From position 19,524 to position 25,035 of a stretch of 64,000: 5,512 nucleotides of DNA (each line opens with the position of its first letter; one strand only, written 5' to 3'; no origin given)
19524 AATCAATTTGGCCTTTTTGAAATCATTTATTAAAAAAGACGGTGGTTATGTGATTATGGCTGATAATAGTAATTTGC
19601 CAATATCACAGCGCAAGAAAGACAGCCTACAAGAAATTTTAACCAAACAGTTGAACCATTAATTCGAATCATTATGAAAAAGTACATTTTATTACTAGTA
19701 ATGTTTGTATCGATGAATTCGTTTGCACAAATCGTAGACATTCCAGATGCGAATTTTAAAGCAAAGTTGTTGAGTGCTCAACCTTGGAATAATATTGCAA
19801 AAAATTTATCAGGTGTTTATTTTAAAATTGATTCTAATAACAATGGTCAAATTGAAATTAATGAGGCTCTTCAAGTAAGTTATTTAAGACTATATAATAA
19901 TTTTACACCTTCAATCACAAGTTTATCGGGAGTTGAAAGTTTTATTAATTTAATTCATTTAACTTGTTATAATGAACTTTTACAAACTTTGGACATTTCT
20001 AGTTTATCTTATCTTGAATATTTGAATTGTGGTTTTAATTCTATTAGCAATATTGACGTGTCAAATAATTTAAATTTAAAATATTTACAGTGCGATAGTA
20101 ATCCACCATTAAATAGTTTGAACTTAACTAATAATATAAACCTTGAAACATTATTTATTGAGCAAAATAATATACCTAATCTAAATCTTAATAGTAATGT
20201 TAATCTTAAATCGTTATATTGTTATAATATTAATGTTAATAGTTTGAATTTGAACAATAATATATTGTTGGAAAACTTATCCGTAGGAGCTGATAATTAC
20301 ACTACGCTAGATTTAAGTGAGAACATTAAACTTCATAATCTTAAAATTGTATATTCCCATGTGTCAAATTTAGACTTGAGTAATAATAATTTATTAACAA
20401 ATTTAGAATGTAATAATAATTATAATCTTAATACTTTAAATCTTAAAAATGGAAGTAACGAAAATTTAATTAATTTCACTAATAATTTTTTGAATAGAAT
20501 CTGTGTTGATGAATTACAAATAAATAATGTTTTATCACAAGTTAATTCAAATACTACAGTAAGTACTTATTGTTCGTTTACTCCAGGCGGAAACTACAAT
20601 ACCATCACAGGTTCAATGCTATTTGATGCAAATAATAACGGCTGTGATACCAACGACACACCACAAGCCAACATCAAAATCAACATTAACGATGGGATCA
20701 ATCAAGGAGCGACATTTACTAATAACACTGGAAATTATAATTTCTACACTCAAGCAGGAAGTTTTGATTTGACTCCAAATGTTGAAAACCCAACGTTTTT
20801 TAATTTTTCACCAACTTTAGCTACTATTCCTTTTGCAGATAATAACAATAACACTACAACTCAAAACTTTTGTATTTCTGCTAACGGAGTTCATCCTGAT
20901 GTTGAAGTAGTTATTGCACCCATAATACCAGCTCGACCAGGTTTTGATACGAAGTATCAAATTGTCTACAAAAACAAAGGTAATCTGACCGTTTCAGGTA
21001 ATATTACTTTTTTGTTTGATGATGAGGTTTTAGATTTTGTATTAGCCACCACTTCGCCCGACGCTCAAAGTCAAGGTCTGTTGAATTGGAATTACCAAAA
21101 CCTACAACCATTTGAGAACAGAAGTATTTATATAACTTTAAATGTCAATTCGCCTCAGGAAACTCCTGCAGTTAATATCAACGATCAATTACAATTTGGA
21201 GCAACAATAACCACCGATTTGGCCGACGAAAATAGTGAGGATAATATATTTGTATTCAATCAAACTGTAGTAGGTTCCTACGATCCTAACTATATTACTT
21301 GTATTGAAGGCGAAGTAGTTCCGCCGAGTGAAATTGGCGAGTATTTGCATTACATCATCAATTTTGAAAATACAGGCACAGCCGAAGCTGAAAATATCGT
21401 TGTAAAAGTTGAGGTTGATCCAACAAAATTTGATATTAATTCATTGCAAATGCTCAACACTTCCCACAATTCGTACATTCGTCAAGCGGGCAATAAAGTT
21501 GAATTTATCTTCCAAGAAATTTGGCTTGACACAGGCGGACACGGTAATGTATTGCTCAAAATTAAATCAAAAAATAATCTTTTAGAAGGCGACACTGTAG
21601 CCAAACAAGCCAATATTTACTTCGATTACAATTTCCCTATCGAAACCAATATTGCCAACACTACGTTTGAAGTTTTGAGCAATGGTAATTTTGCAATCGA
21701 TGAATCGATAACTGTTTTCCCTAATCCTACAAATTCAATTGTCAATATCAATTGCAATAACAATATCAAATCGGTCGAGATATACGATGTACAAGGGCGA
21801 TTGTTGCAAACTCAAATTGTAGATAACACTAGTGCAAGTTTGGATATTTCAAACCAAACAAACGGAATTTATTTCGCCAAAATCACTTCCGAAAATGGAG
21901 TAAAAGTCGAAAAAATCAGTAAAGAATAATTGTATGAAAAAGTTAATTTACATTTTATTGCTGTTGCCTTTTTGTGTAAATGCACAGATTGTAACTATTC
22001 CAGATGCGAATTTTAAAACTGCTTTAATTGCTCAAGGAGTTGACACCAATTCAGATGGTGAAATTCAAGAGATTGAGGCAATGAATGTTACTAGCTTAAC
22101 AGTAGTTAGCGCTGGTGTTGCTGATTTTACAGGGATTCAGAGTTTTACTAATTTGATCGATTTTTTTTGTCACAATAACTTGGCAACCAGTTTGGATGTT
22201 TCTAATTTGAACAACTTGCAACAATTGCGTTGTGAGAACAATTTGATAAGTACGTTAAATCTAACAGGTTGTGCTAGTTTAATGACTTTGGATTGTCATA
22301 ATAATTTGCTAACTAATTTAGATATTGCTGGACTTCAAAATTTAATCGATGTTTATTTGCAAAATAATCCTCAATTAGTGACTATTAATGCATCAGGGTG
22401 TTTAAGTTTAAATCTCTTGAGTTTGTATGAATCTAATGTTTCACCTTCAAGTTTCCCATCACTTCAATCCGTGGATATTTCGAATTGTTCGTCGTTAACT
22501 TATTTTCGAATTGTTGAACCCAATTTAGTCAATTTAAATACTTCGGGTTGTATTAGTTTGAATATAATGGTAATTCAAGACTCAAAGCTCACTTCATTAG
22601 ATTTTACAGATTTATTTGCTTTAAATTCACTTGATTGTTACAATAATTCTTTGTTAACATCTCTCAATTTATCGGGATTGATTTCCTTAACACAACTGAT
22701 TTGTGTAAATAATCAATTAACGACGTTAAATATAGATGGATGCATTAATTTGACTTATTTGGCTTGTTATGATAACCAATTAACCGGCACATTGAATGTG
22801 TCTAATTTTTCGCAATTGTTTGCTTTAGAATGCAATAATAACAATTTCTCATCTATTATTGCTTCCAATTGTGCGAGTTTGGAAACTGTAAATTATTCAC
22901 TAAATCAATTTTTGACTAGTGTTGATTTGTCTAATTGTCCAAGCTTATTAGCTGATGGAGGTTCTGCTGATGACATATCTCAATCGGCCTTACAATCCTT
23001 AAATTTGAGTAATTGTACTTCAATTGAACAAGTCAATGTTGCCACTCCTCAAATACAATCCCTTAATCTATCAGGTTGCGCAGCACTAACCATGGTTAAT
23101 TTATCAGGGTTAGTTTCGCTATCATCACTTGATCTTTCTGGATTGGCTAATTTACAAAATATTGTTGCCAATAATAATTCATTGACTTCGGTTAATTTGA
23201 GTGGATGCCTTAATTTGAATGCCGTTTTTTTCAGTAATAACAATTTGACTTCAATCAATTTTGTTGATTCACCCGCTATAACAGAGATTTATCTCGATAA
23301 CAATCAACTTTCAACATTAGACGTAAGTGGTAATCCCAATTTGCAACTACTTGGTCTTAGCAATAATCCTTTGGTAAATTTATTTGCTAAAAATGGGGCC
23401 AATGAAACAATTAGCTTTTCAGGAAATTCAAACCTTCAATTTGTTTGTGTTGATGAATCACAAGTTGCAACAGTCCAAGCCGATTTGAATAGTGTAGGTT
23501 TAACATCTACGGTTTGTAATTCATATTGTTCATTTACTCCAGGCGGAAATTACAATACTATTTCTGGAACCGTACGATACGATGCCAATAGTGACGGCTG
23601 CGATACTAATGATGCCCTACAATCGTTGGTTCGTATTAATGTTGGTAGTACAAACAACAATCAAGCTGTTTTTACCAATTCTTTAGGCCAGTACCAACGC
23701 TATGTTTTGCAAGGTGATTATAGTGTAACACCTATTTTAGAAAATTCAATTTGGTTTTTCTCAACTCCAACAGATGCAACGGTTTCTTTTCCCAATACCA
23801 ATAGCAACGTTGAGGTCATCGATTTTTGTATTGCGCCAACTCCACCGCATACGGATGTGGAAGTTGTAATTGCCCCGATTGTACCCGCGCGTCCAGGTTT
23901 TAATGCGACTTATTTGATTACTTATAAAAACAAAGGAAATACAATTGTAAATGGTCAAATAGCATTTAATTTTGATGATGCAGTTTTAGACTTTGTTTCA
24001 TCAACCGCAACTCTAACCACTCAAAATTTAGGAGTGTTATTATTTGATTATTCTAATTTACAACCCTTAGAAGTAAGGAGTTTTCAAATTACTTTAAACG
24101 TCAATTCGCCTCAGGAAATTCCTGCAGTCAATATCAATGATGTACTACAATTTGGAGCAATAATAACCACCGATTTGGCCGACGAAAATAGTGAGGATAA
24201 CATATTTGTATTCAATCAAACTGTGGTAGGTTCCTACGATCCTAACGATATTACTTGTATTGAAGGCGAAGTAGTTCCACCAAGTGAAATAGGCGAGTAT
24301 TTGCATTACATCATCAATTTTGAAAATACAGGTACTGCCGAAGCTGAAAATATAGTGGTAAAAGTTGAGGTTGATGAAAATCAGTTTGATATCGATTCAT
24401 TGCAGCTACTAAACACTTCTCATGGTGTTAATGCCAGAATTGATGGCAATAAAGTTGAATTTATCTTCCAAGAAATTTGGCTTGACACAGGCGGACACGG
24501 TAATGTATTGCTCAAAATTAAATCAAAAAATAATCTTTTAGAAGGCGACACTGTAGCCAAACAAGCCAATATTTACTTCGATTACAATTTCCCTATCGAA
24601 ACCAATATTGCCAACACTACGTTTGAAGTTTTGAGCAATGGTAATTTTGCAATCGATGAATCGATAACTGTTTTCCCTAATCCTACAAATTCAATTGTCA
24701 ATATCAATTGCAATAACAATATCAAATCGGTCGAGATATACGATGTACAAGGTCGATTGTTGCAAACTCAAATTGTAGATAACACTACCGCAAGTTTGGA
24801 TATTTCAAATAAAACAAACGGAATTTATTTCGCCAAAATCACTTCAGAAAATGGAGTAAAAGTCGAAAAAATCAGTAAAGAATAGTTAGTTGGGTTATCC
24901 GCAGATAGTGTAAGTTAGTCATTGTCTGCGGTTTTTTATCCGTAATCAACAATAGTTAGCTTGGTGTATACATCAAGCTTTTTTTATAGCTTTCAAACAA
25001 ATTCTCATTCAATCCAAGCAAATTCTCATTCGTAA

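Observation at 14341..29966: Two tandem paralogous cassettes: exported-TPR LytS-type kinase + LytTR regulator linked to T9SS-secreted EF-loop/LRR surface proteins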

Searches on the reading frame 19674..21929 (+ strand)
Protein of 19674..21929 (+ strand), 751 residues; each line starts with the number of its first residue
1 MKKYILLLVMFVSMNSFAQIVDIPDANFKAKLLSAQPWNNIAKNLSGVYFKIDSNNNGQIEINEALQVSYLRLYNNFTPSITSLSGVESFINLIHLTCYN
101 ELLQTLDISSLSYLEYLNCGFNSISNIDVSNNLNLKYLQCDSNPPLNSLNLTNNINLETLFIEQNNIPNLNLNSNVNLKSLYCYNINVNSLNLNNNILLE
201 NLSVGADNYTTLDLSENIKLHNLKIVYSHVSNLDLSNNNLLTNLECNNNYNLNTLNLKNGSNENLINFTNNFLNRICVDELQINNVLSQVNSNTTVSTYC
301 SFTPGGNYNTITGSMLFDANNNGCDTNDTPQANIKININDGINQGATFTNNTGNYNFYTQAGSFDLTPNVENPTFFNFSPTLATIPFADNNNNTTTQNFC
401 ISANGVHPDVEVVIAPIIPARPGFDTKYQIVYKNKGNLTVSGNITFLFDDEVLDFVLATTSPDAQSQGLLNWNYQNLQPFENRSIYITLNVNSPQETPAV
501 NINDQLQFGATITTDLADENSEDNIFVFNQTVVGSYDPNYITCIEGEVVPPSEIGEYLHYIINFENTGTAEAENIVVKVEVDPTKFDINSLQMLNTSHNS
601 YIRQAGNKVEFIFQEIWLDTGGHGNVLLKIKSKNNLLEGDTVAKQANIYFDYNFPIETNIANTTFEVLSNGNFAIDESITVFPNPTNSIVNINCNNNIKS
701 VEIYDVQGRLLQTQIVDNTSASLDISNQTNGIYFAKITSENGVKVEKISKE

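Call 3: search_protein_families(library=pfam, proteins=[window:19674-21929:+], max_evalue=0.01)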
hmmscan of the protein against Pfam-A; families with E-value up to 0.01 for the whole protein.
window:19674-21929:+ (751 aa): 2 families
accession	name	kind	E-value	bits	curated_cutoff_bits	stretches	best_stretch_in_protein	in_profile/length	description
PF24595.1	DUF7619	-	1.7e-42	145.1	27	1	537-664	1-133/133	Domain of unknown function (DUF7619)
PF18962.6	Por_Secre_tail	-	1.3e-14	54.7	27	1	681-748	1-73/75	Secretion system C-terminal sorting domain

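Call 4: search_protein_families(library=ncbifam, proteins=[window:19674-21929:+], max_evalue=0.01)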
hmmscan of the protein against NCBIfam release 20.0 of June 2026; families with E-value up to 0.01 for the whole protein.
window:19674-21929:+ (751 aa): 5 families
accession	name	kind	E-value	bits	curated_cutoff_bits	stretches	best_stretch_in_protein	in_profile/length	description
TIGR04183.1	Por_Secre_tail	domain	5.7e-14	51.9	23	1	681-750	1-71/72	T9SS type A sorting domain-containing protein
NF033187.0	internalin_J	exception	1.7e-10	39.9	1700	1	54-276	124-339/846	class 1 internalin InlJ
NF033708.1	T9SS_Cterm_ChiA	domain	8.9e-06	25.5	40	1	698-747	1-51/55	T9SS sorting signal type C domain-containing protein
NF050177.1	TapA_OM_Porphy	equivalog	3.5e-05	22.7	500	1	676-748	468-541/544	TapA/TapC family T9SS-dependent outer membrane protein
TIGR01451.2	B_ant_repeat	repeat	0.0083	16.1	24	1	553-578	9-34/53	DUF11 type repeat protein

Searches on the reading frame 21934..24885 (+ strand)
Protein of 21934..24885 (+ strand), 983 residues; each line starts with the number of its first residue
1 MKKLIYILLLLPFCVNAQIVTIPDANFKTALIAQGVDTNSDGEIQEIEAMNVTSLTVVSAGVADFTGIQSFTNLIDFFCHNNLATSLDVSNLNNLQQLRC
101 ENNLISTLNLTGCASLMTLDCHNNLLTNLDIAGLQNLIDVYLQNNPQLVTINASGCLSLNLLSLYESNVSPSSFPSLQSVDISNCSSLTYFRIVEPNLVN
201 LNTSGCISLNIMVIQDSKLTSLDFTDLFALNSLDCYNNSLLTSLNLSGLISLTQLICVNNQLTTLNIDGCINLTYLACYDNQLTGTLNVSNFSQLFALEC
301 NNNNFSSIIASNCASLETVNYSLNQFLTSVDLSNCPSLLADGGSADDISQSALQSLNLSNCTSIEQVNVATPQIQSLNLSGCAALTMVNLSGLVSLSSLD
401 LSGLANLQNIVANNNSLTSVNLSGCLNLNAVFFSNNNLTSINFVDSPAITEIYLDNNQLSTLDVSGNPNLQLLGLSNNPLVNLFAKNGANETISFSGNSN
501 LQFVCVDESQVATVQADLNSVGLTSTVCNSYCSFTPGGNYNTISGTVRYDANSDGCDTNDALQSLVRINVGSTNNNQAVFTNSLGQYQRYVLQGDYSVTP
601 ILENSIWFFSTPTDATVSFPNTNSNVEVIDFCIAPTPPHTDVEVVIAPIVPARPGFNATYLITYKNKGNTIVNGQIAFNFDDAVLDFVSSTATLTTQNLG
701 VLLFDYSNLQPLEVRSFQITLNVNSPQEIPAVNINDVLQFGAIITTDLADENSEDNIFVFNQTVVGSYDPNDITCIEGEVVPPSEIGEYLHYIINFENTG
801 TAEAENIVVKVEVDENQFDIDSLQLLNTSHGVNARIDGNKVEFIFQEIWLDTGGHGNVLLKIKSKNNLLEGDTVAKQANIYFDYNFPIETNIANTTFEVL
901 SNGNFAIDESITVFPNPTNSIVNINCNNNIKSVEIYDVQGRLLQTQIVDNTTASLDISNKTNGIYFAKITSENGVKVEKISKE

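Call 3: search_protein_families(library=pfam, proteins=[window:21934-24885:+], max_evalue=0.01)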
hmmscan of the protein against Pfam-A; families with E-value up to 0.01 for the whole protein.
window:21934-24885:+ (983 aa): 4 families
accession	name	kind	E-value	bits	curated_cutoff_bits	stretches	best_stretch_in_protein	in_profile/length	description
PF24595.1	DUF7619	-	9.9e-44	149.1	27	1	769-896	1-133/133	Domain of unknown function (DUF7619)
PF18962.6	Por_Secre_tail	-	1.6e-14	54.4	27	1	913-980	1-73/75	Secretion system C-terminal sorting domain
PF12799.13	LRR_4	-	1.4e-08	35.1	27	0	251-284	2-37/44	Leucine Rich repeats (2 copies)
PF23952.1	LRR_EndoS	-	6.1e-08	33.3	27.9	0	54-139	27-110/116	Endo-beta-N-acetylglucosaminidase EndoS LRR domain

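Call 4: search_protein_families(library=ncbifam, proteins=[window:21934-24885:+], max_evalue=0.01)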
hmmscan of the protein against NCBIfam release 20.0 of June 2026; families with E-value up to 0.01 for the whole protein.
window:21934-24885:+ (983 aa): 6 families
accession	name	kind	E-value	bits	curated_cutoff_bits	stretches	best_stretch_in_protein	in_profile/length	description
NF033187.0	internalin_J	exception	6.3e-21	74.4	1700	2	226-338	91-201/846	class 1 internalin InlJ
TIGR04183.1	Por_Secre_tail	domain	1.1e-13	51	23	1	913-982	1-71/72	T9SS type A sorting domain-containing protein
NF033708.1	T9SS_Cterm_ChiA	domain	2e-06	27.6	40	1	930-979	1-51/55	T9SS sorting signal type C domain-containing protein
NF011897.0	PRK15370.1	equivalog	3.6e-05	21.8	1113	1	297-483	224-403/755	SPI-1 type III secretion system effector E3 ubiquitin transferase SlrP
NF050177.1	TapA_OM_Porphy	equivalog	6.9e-05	21.8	500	1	908-980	468-541/544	TapA/TapC family T9SS-dependent outer membrane protein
NF041351.1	XopL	equivalog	0.00019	20.3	500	2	351-411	199-264/497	type III secretion system leucine-rich repeat domain-containing effector XopL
